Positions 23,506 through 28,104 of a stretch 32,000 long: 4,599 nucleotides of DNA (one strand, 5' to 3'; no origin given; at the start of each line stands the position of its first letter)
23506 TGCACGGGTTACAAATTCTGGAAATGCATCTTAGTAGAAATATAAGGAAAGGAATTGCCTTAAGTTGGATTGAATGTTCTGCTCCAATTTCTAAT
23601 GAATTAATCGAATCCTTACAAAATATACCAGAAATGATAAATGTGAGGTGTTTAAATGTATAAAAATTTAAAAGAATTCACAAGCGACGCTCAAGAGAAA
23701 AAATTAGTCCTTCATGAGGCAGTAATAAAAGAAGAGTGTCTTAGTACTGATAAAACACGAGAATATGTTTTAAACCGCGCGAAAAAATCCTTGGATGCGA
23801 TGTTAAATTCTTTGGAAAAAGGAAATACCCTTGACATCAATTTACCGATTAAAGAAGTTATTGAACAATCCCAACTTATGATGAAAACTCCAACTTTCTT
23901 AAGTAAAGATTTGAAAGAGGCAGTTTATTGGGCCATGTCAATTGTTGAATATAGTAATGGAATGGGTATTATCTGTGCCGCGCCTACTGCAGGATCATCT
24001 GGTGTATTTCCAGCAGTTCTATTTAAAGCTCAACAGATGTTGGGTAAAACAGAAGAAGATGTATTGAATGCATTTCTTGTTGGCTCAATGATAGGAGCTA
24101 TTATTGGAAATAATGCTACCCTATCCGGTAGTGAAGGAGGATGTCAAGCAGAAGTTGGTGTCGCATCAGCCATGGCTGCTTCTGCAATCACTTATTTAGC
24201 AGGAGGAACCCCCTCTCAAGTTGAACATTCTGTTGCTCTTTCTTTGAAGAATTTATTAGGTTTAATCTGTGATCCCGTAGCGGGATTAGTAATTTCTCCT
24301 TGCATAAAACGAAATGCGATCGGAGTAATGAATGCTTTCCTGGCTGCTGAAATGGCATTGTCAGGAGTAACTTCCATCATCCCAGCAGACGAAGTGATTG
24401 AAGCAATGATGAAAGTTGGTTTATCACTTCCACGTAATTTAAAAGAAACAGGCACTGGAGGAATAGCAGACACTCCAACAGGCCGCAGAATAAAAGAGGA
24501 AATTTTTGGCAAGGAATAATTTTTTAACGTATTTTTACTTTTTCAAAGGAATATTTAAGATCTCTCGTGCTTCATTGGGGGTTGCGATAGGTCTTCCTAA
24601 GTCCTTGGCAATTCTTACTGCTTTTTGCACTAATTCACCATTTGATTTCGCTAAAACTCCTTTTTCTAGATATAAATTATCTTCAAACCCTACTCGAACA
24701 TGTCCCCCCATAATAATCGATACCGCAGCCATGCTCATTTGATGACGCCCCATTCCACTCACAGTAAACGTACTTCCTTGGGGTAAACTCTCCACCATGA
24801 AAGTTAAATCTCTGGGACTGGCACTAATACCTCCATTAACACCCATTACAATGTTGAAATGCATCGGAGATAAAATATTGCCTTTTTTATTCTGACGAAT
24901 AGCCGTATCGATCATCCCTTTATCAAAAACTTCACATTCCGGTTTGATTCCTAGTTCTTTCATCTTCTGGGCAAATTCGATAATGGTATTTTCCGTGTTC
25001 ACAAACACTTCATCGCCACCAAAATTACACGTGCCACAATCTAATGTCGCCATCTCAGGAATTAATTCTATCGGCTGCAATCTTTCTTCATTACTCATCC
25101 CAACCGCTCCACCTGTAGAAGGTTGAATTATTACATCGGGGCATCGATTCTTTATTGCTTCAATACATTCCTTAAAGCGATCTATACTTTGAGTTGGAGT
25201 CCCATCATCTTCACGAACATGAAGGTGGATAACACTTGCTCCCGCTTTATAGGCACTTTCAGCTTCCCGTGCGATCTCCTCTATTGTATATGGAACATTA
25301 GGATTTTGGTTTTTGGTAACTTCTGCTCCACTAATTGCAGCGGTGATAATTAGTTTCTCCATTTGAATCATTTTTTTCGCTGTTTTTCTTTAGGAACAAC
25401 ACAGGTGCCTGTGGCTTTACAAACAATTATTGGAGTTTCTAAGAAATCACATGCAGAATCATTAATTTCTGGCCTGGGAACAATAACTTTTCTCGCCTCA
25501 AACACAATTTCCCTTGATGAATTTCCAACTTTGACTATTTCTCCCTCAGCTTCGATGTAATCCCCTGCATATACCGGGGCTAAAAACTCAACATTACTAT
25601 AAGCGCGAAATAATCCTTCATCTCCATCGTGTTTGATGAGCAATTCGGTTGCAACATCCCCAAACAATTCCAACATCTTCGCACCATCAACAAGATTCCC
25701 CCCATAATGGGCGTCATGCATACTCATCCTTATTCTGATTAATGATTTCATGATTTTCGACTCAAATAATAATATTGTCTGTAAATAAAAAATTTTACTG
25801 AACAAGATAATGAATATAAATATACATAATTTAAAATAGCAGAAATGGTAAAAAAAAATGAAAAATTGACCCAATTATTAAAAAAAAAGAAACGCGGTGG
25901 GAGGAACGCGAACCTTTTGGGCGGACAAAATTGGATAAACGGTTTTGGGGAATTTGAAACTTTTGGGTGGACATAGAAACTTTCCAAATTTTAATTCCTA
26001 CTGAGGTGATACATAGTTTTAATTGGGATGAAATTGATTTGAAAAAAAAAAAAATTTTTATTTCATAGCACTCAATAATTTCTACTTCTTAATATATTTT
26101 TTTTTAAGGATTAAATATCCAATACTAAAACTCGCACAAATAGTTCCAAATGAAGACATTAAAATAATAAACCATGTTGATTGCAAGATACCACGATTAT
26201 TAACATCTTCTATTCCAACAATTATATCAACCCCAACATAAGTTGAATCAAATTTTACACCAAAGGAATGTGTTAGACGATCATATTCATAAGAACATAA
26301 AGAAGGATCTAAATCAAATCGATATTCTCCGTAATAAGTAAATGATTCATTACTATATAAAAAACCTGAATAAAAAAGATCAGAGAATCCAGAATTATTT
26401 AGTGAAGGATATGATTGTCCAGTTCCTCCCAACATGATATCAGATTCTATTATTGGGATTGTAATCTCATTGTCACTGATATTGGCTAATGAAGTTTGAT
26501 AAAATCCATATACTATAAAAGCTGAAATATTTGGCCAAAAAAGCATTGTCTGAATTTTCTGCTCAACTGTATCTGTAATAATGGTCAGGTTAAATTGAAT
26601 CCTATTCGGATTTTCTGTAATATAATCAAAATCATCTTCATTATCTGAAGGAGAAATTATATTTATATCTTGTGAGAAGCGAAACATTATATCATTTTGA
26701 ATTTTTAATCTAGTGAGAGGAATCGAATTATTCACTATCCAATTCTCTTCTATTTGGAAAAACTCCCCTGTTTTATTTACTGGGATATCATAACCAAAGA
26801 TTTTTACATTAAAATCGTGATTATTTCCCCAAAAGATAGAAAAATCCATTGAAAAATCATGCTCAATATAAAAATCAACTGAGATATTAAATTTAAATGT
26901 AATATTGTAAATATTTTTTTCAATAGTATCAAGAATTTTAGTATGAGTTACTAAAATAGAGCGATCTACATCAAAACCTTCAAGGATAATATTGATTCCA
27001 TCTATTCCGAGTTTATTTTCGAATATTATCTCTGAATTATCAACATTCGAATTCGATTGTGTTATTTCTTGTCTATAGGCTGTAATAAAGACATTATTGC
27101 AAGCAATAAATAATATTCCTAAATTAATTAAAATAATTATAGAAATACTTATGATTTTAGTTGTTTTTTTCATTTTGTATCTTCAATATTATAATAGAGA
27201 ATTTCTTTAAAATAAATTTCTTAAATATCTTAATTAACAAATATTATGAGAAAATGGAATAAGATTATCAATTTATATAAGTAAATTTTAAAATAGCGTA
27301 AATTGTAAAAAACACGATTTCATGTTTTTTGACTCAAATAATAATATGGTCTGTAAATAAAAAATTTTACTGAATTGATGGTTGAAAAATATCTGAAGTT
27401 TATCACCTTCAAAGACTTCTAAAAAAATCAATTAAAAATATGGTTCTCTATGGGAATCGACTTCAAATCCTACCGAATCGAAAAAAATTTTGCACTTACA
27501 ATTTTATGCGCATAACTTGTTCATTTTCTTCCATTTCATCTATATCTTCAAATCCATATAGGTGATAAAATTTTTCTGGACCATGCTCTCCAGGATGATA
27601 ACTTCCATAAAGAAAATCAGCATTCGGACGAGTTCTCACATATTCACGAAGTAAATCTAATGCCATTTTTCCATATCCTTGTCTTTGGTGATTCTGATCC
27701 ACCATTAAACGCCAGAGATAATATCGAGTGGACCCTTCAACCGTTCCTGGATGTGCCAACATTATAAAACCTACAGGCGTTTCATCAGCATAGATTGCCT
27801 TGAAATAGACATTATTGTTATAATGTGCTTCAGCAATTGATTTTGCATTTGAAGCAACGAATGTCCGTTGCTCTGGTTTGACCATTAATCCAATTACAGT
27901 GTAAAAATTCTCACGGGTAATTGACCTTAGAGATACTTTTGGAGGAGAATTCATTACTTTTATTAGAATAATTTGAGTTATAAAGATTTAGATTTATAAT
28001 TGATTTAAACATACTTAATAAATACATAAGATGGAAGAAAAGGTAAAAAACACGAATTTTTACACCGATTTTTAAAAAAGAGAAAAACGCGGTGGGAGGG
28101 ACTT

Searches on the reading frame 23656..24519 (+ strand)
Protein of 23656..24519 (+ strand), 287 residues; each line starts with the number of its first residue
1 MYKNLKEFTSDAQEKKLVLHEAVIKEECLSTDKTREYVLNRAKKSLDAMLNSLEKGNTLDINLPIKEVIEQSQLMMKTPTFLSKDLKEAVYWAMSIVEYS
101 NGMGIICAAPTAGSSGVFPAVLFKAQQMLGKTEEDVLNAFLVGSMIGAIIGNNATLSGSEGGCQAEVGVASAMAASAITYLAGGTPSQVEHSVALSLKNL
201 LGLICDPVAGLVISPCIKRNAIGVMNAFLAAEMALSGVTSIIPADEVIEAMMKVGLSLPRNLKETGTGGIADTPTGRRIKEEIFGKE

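Call 11: search_protein_families(library=pfam, proteins=[window:23656-24519:+], max_evalue=0.001)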
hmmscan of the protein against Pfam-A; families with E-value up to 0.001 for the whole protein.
window:23656-24519:+ (287 aa): 2 families
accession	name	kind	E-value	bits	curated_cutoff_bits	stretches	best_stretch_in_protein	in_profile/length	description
PF03313.21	SDH_alpha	-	7.7e-69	232.7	26.4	1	14-271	1-260/260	Serine dehydratase alpha chain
PF03972.19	MmgE_PrpD_N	-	1.7e-06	27.9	32.1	1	109-241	93-221/244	MmgE/PrpD N-terminal domain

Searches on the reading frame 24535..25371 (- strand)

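Call 11: search_protein_families(library=pfam, proteins=[window:24535-25371:-], max_evalue=0.001)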
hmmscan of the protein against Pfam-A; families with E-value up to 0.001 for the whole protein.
window:24535-25371:- (278 aa): 1 family
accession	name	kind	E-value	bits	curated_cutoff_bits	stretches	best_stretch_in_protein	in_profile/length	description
PF05853.18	BKACE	-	3.3e-110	368.2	24.8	1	6-273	1-273/274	beta-keto acid cleavage enzyme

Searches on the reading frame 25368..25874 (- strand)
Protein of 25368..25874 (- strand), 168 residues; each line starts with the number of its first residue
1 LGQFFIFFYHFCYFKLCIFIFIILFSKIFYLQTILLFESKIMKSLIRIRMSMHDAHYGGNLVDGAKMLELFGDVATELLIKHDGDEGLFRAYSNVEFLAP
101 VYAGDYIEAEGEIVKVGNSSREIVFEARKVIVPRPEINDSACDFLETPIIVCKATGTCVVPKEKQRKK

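Call 11: search_protein_families(library=pfam, proteins=[window:25368-25874:-], max_evalue=0.001)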
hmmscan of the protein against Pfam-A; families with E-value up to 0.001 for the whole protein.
window:25368-25874:- (168 aa): 1 family
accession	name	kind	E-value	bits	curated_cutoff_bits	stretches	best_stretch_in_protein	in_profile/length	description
PF03061.28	4HBT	-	2.1e-06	28.4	20.6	1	64-127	6-70/79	Thioesterase superfamily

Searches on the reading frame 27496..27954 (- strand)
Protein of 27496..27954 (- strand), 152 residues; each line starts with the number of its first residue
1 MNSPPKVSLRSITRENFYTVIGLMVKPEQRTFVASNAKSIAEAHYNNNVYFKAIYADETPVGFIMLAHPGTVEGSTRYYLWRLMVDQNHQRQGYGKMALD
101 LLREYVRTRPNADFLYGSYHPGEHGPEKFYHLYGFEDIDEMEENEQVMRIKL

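Call 11: search_protein_families(library=pfam, proteins=[window:27496-27954:-], max_evalue=0.001)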
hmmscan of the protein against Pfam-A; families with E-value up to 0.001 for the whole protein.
window:27496-27954:- (152 aa): 4 families
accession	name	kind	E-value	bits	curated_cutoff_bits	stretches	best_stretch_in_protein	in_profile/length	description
PF00583.31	Acetyltransf_1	-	2.4e-11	44.4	20.7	1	42-135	24-116/116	Acetyltransferase (GNAT) family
PF13673.13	Acetyltransf_10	-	5.9e-08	33.2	23.6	1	31-145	12-117/128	Acetyltransferase (GNAT) domain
PF13508.13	Acetyltransf_7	-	1.6e-07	32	27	1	54-136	8-83/84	Acetyltransferase (GNAT) domain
PF13302.13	Acetyltransf_3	-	0.00026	22.2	25.4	1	36-135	44-137/138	Acetyltransferase (GNAT) domain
